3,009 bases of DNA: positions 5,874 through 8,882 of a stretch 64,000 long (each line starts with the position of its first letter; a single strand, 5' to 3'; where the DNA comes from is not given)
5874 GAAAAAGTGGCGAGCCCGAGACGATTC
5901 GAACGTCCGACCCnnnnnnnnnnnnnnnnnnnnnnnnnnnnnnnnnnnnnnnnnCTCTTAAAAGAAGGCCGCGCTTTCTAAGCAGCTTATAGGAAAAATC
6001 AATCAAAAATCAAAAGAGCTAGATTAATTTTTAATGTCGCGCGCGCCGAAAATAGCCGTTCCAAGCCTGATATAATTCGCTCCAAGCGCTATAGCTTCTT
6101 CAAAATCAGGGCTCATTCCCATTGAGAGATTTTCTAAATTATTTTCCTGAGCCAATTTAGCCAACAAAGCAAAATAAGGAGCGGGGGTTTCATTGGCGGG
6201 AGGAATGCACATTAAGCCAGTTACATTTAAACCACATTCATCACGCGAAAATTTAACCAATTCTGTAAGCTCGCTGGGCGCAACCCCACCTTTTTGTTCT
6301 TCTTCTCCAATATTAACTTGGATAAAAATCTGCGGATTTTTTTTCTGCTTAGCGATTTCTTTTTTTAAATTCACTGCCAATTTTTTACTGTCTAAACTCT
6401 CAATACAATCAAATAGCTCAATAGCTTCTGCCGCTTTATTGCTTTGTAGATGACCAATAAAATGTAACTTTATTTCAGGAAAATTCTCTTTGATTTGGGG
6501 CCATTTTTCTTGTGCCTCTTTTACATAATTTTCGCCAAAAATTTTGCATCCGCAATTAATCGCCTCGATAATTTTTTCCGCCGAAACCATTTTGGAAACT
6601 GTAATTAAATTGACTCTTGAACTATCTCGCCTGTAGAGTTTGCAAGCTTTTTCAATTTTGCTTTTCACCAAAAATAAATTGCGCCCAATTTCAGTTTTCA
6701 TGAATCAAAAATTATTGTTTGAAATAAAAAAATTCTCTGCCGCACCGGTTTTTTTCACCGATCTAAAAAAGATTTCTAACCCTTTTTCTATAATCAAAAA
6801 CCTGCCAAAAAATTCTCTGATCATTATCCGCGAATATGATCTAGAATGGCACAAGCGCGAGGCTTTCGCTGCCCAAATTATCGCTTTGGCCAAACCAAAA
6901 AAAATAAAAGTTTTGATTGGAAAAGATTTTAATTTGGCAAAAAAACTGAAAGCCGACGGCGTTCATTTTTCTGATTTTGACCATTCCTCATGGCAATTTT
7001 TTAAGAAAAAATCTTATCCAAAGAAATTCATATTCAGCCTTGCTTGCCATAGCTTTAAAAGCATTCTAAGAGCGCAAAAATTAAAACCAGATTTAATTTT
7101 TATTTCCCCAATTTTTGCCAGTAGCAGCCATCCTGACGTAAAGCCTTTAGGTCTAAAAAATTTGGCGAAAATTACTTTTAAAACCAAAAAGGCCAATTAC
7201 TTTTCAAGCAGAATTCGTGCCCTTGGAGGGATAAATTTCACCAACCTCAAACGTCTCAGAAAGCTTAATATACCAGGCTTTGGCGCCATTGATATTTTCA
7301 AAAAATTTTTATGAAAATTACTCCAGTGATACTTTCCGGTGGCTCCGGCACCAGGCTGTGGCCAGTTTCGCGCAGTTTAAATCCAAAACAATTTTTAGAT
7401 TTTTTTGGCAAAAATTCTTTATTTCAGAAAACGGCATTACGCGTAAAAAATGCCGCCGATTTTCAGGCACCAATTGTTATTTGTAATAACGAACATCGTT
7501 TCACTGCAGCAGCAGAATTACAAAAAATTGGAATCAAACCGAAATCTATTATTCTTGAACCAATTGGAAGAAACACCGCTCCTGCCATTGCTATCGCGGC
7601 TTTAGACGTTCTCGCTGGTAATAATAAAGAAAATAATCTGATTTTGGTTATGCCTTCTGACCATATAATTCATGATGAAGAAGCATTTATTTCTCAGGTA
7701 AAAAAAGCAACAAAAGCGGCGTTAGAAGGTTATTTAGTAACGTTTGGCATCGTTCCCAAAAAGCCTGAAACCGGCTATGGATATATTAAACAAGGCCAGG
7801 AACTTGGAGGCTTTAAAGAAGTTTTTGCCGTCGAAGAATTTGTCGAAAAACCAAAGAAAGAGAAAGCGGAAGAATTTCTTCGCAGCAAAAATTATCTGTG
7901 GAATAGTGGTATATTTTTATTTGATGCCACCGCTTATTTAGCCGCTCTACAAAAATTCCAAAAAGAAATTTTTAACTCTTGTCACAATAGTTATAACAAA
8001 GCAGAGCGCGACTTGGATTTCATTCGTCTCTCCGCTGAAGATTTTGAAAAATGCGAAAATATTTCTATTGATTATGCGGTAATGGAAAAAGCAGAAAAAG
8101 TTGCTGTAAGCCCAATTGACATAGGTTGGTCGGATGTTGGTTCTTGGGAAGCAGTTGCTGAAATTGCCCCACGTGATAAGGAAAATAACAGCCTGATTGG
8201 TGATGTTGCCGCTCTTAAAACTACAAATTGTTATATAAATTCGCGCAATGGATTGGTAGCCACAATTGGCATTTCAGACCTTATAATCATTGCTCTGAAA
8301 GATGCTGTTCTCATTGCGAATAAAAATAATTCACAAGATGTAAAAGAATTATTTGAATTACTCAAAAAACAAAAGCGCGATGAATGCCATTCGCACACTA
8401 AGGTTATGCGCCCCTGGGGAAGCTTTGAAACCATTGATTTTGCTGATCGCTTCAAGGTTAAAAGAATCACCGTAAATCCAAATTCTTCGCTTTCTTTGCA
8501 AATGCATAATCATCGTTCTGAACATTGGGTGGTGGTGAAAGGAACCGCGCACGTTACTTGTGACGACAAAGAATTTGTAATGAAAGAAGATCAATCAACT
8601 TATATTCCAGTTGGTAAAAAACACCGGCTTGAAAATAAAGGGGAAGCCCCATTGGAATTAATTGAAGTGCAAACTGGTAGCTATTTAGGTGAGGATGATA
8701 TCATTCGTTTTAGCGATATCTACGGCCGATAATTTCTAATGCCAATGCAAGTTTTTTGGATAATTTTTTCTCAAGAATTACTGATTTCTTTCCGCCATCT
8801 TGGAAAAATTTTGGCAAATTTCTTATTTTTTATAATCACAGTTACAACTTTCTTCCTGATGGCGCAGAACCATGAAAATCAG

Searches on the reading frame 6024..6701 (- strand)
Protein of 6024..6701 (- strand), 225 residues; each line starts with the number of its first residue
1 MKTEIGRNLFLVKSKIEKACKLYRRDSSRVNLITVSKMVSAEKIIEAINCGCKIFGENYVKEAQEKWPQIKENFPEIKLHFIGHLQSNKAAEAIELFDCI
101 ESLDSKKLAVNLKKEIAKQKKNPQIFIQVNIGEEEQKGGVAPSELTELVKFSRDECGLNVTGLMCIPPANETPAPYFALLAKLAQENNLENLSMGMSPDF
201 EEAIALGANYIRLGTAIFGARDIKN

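Call 81: search_protein_families(library=pfam, proteins=[window:6024-6701:-], max_evalue=0.0001)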
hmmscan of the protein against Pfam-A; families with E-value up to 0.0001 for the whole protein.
window:6024-6701:- (225 aa): 1 family
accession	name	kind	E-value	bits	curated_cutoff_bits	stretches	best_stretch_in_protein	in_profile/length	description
PF01168.26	Ala_racemase_N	-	8.8e-18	65.3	24.1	1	29-221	20-219/220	Alanine racemase, N-terminal domain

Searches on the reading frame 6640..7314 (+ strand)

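Call 81: search_protein_families(library=pfam, proteins=[window:6640-7314:+], max_evalue=0.0001)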
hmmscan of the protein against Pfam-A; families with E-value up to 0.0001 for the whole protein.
window:6640-7314:+ (224 aa): 1 family
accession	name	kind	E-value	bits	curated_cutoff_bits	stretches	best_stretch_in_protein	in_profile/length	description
PF02581.23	TMP-TENI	-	7.2e-22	78.1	27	1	59-213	27-173/180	Thiamine monophosphate synthase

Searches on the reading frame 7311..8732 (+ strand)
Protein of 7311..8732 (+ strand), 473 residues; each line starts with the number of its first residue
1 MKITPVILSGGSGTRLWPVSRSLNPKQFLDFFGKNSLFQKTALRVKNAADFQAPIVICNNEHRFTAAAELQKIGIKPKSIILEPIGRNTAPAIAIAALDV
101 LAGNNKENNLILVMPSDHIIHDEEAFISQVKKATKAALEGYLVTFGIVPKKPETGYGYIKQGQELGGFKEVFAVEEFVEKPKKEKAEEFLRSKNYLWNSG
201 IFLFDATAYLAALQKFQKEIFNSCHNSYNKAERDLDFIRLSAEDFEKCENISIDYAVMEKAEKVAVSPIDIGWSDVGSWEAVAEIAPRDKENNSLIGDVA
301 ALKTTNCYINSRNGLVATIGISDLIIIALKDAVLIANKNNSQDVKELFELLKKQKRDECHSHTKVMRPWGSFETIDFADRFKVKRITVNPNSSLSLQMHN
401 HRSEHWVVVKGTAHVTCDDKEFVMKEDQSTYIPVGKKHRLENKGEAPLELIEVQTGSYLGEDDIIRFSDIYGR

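Call 22: search_protein_families(library=pfam, proteins=[window:7311-8732:+], max_evalue=0.00001)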
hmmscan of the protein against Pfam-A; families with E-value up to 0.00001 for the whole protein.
window:7311-8732:+ (473 aa): 4 families
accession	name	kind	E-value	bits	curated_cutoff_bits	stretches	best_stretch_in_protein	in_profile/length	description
PF00483.29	NTP_transferase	-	6.9e-57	193.3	21.2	1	5-290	2-243/245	Nucleotidyl transferase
PF01050.24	MannoseP_isomer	-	8.9e-52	174.6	23.6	1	355-469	2-116/116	Mannose-6-phosphate isomerase C-terminal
PF22640.1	ManC_GMP_beta-helix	-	1e-15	57.8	27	1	298-349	2-53/55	MannoseP isomerase/GMP-like beta-helix domain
PF07883.17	Cupin_2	-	4.4e-13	49.2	27.2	1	386-453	3-69/70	Cupin domain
